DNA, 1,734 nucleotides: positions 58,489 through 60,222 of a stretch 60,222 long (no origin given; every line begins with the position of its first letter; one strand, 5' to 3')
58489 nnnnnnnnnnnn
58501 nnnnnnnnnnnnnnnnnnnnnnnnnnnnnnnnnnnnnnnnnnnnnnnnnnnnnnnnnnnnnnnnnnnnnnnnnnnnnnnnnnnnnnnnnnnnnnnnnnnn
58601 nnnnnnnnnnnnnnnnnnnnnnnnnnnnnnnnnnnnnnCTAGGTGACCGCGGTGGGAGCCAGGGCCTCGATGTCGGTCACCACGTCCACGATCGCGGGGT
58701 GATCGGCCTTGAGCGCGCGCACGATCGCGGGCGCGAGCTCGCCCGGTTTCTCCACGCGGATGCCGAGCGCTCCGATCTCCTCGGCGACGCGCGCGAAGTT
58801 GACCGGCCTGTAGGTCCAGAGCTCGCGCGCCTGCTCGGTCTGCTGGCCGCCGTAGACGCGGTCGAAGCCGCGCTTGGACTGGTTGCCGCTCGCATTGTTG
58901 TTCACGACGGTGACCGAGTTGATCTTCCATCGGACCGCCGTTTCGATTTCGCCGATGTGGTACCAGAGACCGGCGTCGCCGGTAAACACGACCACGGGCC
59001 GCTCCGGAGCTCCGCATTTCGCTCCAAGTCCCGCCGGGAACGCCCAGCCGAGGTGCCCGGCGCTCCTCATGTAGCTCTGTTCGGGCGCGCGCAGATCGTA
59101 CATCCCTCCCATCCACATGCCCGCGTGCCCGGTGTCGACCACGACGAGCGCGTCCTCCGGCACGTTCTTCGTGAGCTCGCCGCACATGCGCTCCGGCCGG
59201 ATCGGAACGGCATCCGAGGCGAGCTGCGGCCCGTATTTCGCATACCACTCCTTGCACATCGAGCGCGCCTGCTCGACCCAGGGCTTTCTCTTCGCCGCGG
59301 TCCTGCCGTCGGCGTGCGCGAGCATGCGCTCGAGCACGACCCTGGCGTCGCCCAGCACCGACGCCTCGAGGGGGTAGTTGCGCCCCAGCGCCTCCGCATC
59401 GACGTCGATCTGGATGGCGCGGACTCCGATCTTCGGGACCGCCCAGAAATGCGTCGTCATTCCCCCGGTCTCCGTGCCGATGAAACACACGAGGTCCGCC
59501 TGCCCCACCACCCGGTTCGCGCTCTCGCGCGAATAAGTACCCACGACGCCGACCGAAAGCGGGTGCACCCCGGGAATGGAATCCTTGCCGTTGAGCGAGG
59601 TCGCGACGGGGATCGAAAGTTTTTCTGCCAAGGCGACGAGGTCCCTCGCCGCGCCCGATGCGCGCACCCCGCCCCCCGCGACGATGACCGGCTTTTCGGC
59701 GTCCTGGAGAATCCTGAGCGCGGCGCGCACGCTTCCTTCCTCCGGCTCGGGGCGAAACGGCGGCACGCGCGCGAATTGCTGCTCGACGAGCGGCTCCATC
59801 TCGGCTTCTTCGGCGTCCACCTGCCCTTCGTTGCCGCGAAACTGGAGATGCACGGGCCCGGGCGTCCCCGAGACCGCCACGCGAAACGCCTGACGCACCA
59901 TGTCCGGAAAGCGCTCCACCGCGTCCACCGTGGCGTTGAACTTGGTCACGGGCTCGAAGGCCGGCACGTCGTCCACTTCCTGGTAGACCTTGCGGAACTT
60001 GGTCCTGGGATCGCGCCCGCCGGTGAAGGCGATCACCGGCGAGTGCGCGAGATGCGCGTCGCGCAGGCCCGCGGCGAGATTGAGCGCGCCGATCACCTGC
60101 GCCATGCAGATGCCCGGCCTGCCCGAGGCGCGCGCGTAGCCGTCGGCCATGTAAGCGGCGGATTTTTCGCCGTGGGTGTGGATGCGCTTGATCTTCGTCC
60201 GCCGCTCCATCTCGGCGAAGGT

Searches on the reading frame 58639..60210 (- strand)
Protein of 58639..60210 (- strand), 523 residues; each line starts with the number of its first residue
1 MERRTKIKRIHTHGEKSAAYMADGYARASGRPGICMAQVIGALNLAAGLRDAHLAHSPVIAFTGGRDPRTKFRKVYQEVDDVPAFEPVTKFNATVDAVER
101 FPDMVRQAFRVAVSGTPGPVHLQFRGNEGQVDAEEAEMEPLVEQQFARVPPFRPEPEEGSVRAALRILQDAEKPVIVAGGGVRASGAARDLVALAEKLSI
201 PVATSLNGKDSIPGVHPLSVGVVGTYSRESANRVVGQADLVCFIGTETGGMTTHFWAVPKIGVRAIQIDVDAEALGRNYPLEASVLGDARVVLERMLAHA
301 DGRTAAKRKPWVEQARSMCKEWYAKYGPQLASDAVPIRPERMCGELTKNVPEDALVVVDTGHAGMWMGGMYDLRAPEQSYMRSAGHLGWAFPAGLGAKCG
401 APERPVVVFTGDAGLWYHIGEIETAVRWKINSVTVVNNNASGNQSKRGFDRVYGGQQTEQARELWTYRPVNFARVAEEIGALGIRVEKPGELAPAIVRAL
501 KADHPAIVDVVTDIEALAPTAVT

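Call 7: search_protein_families(library=pfam, proteins=[window:58639-60210:-], max_evalue=0.01)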
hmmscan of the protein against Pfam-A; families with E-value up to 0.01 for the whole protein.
window:58639-60210:- (523 aa): 3 families
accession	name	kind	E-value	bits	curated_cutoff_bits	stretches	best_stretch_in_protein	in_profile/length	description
PF00205.28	TPP_enzyme_M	-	1.5e-36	125.6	30.4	1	161-295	1-136/137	Thiamine pyrophosphate enzyme, central domain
PF02775.26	TPP_enzyme_C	-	1.7e-30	106.2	21.9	1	359-510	1-151/151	Thiamine pyrophosphate enzyme, C-terminal TPP binding domain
PF02776.23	TPP_enzyme_N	-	1e-17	64.5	26.8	1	2-81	35-116/119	Thiamine pyrophosphate enzyme, N-terminal TPP binding domain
